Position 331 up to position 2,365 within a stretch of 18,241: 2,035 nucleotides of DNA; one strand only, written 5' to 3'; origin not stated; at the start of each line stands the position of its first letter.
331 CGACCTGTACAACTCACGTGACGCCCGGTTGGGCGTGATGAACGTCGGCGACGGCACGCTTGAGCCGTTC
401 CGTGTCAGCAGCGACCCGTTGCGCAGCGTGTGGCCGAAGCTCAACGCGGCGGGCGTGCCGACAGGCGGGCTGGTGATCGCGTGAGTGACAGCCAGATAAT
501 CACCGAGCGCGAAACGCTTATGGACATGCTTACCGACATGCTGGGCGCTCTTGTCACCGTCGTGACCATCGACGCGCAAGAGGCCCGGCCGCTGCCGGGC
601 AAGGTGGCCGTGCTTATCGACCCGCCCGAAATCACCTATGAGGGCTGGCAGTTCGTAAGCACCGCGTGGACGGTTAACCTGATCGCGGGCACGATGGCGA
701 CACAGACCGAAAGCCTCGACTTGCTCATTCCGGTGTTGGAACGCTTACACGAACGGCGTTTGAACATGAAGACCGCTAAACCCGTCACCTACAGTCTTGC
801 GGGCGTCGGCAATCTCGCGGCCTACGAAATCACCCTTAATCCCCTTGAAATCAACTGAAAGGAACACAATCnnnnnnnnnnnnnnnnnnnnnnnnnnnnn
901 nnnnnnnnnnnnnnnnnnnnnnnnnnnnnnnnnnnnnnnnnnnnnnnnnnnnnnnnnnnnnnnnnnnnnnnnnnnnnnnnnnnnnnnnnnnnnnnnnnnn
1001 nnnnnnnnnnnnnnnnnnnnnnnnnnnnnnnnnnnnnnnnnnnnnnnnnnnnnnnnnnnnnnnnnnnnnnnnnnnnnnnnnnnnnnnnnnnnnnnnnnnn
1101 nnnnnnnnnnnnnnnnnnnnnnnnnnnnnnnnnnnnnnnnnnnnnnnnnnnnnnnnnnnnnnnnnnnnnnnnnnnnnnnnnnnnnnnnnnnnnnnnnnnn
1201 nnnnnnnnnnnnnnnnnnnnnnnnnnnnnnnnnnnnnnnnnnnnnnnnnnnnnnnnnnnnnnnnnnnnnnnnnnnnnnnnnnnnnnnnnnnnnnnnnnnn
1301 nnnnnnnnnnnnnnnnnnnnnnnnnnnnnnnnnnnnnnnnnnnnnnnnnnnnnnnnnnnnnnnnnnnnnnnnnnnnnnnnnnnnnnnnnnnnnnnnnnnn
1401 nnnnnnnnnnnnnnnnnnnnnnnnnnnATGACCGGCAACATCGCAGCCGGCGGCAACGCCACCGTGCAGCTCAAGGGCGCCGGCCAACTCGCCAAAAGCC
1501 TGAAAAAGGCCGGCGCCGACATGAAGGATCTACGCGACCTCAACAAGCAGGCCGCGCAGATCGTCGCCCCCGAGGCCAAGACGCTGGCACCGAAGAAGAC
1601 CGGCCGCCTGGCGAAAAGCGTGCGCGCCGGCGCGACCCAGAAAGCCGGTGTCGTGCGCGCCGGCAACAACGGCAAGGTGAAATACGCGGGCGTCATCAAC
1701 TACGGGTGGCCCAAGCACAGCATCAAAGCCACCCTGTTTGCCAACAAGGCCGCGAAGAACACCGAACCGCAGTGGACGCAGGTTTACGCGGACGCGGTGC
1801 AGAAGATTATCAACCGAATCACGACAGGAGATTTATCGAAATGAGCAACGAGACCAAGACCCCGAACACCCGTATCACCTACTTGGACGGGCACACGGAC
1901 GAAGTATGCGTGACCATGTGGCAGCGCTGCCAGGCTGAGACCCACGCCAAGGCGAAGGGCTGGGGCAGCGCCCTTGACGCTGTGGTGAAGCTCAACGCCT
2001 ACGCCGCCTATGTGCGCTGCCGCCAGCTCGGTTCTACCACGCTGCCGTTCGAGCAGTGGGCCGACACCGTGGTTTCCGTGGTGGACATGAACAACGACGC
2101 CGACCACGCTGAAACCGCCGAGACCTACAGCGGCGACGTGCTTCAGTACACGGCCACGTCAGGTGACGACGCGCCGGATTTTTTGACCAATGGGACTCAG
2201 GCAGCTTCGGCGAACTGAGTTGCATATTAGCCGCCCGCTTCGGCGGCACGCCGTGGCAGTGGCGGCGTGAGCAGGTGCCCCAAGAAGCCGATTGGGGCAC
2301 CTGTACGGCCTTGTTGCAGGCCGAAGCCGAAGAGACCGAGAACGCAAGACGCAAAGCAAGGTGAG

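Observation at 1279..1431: Same C CCA AAA GC frameshift context at the end of the major tail gene, with a downstream stem-loop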

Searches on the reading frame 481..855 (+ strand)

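Call 13: search_protein_families(library=pfam, proteins=[window:481-855:+], max_evalue=1)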
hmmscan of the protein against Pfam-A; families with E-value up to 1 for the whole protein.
window:481-855:+ (125 aa): 1 family
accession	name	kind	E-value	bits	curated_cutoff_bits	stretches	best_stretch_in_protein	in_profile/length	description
PF23311.1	DUF7084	-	0.021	15.1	27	1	78-100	7-30/48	Domain of unknown function (DUF7084)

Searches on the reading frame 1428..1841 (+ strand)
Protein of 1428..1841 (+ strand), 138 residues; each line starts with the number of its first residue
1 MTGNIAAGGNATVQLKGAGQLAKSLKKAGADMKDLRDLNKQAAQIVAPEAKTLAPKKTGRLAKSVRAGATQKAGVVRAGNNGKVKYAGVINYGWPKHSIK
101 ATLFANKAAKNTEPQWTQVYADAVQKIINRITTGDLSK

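Call 13: search_protein_families(library=pfam, proteins=[window:1428-1841:+], max_evalue=1)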
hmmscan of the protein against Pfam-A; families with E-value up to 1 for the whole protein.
window:1428-1841:+ (138 aa): 2 families
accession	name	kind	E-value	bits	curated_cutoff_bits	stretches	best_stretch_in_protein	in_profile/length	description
PF04883.17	HK97-gp10_like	-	7.9e-06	27.2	21.4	1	21-93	3-78/78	Bacteriophage HK97-gp10, putative tail-component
PF25296.1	Decapeptide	-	0.0048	17.2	45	1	11-41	33-63/74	Decapeptide repeat region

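Call 81: search_protein_families(library=phrogs, proteins=[window:1428-1841:+], max_evalue=0.01)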
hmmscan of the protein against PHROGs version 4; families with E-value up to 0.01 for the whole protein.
window:1428-1841:+ (138 aa): 1 family
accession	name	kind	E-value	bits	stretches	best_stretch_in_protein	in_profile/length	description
phrog_5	-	connector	5e-16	60.2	1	11-131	91-212/239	tail completion or Neck1 protein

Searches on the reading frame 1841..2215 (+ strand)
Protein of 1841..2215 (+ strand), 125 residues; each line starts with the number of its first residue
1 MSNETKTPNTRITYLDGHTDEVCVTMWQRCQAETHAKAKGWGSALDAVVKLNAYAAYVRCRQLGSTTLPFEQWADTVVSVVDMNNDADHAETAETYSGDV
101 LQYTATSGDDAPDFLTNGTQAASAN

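Call 13: search_protein_families(library=pfam, proteins=[window:1841-2215:+], max_evalue=1)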
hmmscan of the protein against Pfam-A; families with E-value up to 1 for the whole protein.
window:1841-2215:+ (125 aa): 4 families
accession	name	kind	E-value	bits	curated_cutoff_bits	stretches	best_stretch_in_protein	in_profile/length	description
PF25517.1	DSRM_RDM1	-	0.0042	17.6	26.5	1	58-95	4-41/109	RDM1 DSRM domain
PF20549.3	DUF6763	-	0.023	15.3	27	1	9-47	32-70/97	Family of unknown function (DUF6763)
PF03121.20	Herpes_UL52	-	0.072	13.4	21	1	8-31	32-57/75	Herpesviridae UL52/UL70 DNA primase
PF19871.4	DUF6344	-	0.48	11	35.6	0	25-37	4-16/34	Family of unknown function (DUF6344)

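Call 81: search_protein_families(library=phrogs, proteins=[window:1841-2215:+], max_evalue=0.01)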
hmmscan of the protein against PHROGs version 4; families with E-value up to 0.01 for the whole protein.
window:1841-2215:+ (125 aa): 1 family
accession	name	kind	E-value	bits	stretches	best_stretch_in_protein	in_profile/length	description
phrog_6889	-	unknown function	6e-06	27.4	1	6-101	5-104/115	-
